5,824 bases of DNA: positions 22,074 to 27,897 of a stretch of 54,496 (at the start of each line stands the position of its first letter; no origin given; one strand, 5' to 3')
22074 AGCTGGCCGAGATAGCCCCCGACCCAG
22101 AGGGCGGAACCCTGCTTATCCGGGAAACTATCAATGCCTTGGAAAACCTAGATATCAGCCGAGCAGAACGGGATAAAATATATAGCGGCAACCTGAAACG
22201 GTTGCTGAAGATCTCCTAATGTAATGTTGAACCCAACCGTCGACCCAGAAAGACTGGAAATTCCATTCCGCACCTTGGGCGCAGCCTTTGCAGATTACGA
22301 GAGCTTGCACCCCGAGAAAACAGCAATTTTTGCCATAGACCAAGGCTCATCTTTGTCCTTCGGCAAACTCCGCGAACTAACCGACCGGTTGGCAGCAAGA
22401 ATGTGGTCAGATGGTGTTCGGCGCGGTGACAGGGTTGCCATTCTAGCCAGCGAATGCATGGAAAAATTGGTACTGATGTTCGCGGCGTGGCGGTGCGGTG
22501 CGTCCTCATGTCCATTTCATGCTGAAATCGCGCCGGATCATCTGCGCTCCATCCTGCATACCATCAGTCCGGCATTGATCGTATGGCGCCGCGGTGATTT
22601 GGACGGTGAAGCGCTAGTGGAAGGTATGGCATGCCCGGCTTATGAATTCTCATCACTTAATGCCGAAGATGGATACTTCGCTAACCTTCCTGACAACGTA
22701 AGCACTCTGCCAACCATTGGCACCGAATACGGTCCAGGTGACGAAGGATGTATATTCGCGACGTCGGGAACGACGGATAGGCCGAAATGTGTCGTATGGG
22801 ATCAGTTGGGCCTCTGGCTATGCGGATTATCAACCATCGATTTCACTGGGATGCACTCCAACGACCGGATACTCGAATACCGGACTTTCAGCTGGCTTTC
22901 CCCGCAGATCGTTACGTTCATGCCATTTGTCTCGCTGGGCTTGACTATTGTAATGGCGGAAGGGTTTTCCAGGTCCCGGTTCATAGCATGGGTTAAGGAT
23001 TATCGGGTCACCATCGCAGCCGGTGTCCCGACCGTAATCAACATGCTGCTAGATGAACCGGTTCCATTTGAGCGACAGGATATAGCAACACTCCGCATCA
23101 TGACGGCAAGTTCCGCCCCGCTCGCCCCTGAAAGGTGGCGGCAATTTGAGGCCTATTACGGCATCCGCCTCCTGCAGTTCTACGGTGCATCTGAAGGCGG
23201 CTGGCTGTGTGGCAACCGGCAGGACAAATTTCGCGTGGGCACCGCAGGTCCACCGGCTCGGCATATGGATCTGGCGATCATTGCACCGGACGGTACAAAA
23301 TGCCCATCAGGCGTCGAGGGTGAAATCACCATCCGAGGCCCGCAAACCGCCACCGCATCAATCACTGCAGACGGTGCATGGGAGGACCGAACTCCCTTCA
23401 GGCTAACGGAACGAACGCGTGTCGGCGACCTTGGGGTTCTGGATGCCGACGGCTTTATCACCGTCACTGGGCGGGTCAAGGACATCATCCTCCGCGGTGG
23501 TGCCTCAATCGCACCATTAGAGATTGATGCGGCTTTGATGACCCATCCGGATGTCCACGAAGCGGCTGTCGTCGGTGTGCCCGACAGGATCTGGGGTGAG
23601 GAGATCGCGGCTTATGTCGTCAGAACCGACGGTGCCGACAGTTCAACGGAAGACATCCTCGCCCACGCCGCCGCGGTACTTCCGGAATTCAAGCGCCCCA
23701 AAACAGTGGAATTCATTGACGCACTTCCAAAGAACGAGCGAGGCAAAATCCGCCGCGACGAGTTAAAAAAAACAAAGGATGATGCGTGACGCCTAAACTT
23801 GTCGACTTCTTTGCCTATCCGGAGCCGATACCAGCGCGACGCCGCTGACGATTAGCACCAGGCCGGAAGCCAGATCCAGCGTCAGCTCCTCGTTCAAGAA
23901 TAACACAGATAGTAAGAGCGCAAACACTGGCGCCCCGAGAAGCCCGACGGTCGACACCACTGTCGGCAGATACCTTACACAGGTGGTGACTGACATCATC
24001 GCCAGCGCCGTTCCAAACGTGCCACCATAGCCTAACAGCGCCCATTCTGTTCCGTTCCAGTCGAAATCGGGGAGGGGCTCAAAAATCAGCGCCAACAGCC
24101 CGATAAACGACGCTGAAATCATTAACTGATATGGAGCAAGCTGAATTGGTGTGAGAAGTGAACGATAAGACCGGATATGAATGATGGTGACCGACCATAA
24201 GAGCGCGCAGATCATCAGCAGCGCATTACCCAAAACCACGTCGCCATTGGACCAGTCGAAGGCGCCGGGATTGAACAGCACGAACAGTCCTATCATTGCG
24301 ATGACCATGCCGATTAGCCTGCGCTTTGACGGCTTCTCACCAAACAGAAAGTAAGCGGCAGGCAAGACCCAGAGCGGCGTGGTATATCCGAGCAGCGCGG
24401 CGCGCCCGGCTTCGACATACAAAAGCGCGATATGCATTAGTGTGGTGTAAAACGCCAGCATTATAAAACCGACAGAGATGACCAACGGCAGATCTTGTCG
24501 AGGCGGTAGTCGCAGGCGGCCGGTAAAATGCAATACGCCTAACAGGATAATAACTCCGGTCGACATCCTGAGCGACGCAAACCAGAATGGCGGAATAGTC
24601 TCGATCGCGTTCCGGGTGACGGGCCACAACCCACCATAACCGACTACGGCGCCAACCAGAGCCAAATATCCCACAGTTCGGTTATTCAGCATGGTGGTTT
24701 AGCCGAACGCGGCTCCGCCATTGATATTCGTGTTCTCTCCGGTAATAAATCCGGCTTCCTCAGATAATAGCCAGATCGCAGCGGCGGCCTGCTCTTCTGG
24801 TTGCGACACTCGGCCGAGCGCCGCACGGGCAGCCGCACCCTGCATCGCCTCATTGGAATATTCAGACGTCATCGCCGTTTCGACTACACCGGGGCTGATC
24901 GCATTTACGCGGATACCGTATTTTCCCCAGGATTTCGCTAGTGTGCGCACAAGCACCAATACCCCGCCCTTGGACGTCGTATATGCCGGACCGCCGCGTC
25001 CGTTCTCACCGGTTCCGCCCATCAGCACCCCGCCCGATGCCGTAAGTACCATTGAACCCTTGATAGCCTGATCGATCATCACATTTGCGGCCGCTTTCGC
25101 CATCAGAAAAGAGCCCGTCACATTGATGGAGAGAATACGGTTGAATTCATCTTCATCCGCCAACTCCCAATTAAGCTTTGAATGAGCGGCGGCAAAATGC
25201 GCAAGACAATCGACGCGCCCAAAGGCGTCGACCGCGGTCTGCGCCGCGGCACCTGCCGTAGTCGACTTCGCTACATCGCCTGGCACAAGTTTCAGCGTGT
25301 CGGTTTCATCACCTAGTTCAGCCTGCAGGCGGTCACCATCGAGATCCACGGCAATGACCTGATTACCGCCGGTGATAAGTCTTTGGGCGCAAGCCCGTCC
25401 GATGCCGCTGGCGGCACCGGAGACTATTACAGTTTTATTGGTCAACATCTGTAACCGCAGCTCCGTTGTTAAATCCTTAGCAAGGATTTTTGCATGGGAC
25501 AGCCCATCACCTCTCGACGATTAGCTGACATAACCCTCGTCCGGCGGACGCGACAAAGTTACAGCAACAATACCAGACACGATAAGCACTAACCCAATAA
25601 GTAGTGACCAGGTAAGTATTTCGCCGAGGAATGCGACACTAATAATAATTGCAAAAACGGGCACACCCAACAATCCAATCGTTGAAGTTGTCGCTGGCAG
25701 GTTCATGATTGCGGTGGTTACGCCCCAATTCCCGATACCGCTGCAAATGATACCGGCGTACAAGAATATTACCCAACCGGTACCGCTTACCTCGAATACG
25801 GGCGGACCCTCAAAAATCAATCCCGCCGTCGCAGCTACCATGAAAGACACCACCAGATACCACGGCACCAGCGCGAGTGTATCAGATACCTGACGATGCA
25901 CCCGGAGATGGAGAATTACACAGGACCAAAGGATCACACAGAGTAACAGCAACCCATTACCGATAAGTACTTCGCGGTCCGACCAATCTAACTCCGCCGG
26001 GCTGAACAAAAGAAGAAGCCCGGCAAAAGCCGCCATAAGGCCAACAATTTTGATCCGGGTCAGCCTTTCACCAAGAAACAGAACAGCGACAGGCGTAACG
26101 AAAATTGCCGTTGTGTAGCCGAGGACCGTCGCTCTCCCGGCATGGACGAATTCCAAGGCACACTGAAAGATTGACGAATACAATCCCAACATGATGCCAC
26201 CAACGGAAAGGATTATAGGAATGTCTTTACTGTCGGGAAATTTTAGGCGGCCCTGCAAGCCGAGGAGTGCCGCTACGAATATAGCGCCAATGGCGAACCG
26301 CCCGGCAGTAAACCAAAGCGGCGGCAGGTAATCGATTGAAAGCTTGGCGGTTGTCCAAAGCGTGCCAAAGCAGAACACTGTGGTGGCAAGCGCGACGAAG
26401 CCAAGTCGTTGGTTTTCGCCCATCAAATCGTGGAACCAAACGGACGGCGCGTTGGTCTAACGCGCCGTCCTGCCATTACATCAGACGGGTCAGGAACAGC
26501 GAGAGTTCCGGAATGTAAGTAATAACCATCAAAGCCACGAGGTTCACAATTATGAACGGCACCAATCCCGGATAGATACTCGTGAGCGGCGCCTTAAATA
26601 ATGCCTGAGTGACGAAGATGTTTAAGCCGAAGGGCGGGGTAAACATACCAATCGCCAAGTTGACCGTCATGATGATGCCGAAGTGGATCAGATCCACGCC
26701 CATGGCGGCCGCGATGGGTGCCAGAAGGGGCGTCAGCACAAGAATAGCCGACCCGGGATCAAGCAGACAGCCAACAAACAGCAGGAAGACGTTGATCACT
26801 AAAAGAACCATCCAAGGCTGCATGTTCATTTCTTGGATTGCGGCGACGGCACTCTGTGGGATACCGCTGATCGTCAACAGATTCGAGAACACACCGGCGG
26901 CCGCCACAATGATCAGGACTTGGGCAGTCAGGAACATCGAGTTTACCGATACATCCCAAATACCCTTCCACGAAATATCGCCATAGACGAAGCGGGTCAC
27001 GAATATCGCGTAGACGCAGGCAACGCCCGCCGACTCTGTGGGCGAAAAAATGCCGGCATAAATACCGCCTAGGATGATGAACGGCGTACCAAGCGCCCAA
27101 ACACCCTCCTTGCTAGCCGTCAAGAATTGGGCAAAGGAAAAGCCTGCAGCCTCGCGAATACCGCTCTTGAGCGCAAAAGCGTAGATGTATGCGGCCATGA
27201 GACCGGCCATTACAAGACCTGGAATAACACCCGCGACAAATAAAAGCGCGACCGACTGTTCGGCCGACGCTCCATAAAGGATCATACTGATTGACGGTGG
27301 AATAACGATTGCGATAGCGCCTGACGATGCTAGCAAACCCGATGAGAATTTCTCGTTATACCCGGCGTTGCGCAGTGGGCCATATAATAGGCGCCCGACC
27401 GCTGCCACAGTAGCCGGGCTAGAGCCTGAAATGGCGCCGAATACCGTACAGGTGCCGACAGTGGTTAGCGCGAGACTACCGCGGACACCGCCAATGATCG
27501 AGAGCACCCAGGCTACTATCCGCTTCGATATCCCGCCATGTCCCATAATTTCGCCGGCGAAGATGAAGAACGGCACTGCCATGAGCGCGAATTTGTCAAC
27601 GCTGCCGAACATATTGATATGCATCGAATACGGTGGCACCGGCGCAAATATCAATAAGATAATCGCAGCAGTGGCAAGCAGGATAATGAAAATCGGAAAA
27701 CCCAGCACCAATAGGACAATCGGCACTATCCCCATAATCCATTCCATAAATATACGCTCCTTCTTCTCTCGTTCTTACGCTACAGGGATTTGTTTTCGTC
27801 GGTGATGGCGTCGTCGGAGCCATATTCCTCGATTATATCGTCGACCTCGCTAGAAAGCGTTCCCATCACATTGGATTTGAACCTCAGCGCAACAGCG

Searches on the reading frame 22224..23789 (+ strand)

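Call 8: search_protein_families(library=pfam, proteins=[window:22224-23789:+])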
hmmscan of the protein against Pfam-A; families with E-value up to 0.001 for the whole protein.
window:22224-23789:+ (521 aa): 2 families
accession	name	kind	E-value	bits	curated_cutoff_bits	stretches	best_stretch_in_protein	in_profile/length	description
PF00501.34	AMP-binding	-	4.8e-56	190.6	29.9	1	29-376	8-380/384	AMP-binding enzyme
PF13193.12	AMP-binding_C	-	6.2e-22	78.8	24.5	1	433-508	1-76/76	AMP-binding enzyme C-terminal domain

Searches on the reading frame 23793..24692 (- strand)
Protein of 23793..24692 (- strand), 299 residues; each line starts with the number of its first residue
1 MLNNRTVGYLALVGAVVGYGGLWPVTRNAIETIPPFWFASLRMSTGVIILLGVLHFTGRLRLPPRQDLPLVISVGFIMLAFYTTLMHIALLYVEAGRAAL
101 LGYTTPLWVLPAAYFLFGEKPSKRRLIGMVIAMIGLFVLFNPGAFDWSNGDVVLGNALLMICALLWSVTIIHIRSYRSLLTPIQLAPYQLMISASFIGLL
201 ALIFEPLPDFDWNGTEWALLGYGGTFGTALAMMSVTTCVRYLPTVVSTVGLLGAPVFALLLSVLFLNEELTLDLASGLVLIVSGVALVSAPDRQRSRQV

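Call 8: search_protein_families(library=pfam, proteins=[window:23793-24692:-])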
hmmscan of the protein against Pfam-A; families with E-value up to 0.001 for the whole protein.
window:23793-24692:- (299 aa): 2 families
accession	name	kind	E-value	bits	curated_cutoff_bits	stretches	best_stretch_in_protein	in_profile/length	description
PF00892.27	EamA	-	4e-38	131.2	28.2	2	7-140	2-134/135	EamA-like transporter family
PF03151.22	TPT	-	2.4e-05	24.3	30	1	180-290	29-137/291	Triose-phosphate Transporter family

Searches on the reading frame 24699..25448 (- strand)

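Call 8: search_protein_families(library=pfam, proteins=[window:24699-25448:-])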
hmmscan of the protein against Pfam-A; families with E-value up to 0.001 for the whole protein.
window:24699-25448:- (249 aa): 4 families
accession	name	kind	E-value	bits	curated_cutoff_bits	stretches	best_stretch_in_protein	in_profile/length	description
PF13561.12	adh_short_C2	-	5.6e-52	177.1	27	1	11-246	1-235/236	Enoyl-(Acyl carrier protein) reductase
PF00106.31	adh_short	-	1.2e-39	136.3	26.6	1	5-199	1-192/195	short chain dehydrogenase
PF08659.16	KR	-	5.4e-06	26.9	22.6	1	6-147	2-145/180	KR domain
PF01370.27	Epimerase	-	3.3e-05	23.8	20.9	1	7-125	1-107/240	NAD dependent epimerase/dehydratase family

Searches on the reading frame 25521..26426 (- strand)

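Call 8: search_protein_families(library=pfam, proteins=[window:25521-26426:-])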
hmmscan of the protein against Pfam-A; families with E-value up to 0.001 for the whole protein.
window:25521-26426:- (301 aa): 1 family
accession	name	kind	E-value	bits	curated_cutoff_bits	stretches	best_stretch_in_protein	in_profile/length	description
PF00892.27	EamA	-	1.3e-31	110.1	28.2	2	8-141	2-134/135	EamA-like transporter family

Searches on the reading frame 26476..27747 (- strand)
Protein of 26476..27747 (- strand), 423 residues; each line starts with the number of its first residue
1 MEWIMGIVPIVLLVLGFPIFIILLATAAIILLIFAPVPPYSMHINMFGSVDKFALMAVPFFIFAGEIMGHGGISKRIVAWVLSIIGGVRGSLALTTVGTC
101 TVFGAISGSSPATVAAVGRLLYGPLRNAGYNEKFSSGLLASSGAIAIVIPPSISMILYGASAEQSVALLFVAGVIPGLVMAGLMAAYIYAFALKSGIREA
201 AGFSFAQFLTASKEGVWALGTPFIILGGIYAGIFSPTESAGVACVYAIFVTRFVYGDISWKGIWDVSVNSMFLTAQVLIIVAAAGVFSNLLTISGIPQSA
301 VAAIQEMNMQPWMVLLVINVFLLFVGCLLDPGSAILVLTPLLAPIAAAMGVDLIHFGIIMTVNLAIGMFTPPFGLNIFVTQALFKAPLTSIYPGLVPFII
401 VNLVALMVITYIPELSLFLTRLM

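Call 9: search_protein_families(library=pfam, proteins=[window:26476-27747:-])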
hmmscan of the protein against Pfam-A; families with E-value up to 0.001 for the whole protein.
window:26476-27747:- (423 aa): 1 family
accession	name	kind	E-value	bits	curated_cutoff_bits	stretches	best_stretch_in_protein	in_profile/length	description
PF06808.19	DctM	-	1.1e-107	360.9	23.8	1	10-415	5-413/413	Tripartite ATP-independent periplasmic transporter, DctM component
